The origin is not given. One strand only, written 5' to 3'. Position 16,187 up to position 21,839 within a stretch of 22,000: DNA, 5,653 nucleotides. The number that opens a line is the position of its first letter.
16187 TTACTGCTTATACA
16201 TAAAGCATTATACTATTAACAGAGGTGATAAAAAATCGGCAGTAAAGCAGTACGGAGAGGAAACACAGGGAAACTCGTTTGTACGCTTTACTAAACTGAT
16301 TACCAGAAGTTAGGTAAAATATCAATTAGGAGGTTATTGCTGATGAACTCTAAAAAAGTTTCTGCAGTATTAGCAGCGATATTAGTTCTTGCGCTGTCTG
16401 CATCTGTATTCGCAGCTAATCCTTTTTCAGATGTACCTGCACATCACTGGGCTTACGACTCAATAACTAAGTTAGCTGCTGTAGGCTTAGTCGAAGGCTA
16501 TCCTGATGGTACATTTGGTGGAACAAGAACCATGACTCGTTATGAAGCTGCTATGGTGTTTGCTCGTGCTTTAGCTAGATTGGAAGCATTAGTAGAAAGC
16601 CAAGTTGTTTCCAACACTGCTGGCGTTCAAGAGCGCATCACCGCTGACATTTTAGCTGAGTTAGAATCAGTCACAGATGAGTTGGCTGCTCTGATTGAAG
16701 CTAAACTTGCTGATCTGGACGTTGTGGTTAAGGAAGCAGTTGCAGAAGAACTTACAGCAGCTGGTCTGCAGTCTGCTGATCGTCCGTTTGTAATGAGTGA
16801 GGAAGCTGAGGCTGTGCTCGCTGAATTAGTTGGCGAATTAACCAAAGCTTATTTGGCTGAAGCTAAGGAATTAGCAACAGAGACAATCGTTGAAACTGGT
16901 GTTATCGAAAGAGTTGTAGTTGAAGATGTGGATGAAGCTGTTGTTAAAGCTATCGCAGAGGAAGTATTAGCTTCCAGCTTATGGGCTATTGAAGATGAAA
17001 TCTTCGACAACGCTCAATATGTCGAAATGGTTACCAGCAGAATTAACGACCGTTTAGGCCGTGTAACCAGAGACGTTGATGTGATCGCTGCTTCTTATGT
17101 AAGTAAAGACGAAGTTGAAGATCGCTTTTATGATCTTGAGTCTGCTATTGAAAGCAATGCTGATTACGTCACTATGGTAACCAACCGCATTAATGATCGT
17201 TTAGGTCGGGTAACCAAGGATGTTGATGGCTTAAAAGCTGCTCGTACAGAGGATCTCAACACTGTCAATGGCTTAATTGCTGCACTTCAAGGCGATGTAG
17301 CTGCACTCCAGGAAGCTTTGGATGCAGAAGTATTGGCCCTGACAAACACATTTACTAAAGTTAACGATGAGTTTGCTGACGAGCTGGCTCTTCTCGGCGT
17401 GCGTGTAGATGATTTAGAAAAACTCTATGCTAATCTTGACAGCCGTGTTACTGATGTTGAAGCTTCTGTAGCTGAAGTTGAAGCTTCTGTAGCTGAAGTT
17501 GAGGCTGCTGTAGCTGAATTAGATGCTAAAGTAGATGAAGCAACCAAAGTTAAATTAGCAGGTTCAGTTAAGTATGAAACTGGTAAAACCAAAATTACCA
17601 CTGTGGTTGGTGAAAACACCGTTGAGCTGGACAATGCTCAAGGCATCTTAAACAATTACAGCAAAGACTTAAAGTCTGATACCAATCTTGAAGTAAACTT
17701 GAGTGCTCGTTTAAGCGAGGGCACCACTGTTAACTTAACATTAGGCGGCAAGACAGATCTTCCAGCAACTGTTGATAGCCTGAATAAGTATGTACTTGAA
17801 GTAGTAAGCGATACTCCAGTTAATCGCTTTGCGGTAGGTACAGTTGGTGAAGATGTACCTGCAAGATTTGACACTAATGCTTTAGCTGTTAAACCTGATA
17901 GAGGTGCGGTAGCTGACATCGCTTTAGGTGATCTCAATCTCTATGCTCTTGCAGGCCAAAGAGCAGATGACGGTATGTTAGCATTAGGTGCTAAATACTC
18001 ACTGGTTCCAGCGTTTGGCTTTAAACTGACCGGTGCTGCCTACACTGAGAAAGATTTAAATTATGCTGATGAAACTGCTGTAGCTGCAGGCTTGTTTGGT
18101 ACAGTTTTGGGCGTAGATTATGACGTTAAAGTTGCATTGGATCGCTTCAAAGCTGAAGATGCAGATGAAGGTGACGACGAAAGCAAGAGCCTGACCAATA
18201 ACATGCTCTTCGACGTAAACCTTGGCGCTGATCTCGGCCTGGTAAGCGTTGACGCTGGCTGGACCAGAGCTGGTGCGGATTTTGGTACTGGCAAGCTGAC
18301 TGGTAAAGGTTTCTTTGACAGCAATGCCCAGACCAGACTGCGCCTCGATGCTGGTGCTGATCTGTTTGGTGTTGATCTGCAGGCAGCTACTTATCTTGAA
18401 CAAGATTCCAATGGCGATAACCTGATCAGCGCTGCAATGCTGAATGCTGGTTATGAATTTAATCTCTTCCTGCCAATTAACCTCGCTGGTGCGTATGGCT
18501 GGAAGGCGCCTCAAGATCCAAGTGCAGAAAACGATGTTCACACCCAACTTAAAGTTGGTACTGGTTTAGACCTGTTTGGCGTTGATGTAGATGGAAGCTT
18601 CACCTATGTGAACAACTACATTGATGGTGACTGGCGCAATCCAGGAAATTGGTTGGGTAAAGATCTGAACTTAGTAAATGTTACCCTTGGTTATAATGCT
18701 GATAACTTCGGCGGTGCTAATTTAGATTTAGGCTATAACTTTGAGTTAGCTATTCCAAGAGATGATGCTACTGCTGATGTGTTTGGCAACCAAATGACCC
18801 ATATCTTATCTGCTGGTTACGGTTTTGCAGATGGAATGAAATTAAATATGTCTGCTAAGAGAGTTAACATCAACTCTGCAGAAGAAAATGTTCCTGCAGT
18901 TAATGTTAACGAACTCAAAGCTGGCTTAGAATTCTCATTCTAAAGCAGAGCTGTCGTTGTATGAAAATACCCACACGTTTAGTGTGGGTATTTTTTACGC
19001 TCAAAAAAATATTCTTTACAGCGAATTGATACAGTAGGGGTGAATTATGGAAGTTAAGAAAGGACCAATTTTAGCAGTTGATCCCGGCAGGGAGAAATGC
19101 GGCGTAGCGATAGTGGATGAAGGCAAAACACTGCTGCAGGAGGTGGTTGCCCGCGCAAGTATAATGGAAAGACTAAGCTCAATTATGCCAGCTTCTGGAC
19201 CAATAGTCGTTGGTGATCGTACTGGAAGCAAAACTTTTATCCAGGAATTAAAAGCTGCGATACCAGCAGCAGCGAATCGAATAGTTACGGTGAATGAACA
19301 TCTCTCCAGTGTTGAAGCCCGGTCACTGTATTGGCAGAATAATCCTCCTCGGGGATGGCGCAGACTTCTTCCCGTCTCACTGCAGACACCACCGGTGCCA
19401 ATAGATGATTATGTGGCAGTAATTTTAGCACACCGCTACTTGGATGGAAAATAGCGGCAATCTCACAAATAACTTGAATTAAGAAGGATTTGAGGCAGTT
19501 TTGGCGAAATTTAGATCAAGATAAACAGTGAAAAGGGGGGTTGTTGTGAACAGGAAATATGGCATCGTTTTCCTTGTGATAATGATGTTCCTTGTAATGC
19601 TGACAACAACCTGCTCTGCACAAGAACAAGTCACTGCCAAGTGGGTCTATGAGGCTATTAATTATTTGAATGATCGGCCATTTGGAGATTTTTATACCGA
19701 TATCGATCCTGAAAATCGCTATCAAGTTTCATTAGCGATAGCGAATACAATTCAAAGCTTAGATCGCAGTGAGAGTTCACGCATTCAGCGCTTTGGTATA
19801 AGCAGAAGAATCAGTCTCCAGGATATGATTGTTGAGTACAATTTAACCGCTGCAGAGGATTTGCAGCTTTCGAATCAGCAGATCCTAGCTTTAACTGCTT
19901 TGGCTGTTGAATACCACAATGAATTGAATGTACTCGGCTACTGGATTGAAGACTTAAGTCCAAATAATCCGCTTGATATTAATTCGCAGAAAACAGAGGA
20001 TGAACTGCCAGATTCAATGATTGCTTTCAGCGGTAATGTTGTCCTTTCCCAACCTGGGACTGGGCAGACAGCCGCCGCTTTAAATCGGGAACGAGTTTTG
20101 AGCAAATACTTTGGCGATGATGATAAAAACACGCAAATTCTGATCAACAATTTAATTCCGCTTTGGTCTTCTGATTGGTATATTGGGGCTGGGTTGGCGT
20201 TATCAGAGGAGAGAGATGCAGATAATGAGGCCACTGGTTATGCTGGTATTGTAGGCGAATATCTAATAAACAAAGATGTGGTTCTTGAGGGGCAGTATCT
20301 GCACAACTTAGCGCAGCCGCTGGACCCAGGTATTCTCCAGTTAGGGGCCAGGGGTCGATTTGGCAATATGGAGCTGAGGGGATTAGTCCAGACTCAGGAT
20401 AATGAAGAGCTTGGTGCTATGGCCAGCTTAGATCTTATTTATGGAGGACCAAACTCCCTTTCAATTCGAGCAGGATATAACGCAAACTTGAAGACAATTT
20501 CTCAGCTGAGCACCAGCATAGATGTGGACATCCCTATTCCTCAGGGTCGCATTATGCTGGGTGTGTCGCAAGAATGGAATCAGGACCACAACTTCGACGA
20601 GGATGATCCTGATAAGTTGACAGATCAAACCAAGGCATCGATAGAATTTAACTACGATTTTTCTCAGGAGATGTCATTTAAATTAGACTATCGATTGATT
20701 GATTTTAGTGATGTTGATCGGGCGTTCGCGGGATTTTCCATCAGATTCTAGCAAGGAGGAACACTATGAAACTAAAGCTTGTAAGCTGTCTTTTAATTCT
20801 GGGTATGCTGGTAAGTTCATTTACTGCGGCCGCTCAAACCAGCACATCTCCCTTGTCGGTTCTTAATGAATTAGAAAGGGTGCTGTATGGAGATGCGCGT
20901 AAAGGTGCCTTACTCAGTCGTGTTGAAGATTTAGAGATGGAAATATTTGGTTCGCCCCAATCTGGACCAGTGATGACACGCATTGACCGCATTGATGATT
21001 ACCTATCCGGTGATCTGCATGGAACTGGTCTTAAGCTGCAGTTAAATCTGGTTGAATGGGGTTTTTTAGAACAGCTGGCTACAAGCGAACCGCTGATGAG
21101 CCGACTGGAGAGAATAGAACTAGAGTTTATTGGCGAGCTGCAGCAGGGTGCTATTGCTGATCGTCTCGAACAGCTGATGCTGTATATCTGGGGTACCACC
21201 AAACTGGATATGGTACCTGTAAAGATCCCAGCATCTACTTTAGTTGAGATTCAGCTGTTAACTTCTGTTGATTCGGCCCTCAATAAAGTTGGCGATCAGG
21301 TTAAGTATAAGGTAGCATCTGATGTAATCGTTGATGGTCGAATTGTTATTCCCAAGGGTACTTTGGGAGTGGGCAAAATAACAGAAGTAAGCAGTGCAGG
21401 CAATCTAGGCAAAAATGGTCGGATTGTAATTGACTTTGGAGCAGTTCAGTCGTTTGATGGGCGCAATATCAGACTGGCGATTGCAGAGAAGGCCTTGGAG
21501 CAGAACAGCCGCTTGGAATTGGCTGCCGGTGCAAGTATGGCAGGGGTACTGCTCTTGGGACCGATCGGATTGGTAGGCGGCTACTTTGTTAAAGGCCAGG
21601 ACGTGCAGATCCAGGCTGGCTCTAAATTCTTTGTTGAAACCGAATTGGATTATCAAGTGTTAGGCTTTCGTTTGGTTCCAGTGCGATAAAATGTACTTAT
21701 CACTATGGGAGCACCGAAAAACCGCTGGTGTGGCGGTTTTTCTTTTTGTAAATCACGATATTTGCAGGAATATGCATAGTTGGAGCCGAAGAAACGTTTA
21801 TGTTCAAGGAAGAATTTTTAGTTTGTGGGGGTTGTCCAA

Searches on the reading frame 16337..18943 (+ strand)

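Call 3: search_protein_families(library=pfam, proteins=[window:16337-18943:+], max_evalue=0.01)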
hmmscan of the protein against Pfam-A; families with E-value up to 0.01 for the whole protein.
window:16337-18943:+ (868 aa): 3 families
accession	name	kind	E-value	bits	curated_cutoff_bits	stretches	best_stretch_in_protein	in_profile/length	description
PF00395.25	SLH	-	2.8e-12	46.8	20.8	1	29-72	1-44/44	S-layer homology domain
PF07889.17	DUF1664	-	0.00025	21.5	34.6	1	335-401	53-119/124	Protein of unknown function (DUF1664)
PF04513.17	Baculo_PEP_C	-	0.0022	18.5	38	0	244-338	27-118/140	Baculovirus polyhedron envelope protein, PEP, C terminus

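Call 4: search_protein_families(library=ncbifam, proteins=[window:16337-18943:+], max_evalue=0.01)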
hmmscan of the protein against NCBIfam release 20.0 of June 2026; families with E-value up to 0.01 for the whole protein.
window:16337-18943:+ (868 aa): 2 families
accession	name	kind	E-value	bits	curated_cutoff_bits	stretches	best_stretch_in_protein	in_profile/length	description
NF033921.0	por_somb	subfamily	5.2e-13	48.5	100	1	29-126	6-107/485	iron uptake porin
NF041034.1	Rad50_Sulf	equivalog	0.0058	14.5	1000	1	203-452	269-530/872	DNA double-strand break repair ATPase Rad50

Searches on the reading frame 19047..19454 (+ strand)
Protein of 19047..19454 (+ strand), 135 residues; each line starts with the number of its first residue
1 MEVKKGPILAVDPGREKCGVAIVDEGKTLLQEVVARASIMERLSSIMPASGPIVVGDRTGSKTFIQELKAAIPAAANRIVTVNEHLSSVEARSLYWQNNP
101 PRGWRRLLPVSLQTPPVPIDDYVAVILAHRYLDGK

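Call 13: search_protein_families(library=pfam, proteins=[window:19047-19454:+], max_evalue=0.001)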
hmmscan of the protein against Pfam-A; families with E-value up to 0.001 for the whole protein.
window:19047-19454:+ (135 aa): 1 family
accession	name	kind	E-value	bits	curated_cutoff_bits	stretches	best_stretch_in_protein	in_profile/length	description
PF03652.20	RuvX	-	1.4e-06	29.1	29.2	1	8-99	3-109/134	Holliday junction resolvase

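Call 69: search_protein_families(library=ncbifam, proteins=[window:19047-19454:+], max_evalue=0.01)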
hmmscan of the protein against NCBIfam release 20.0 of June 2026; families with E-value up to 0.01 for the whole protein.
window:19047-19454:+ (135 aa): 0 families

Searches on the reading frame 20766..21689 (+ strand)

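Call 13: search_protein_families(library=pfam, proteins=[window:20766-21689:+], max_evalue=0.001)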
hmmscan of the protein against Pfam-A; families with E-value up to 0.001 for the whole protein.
window:20766-21689:+ (307 aa): 1 family
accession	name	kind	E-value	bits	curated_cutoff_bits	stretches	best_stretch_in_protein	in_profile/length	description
PF03743.19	TrbI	-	0.0002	21.7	35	1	154-239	2-82/188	Bacterial conjugation TrbI-like protein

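Call 69: search_protein_families(library=ncbifam, proteins=[window:20766-21689:+], max_evalue=0.01)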
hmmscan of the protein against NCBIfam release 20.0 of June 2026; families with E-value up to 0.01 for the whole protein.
window:20766-21689:+ (307 aa): 0 families
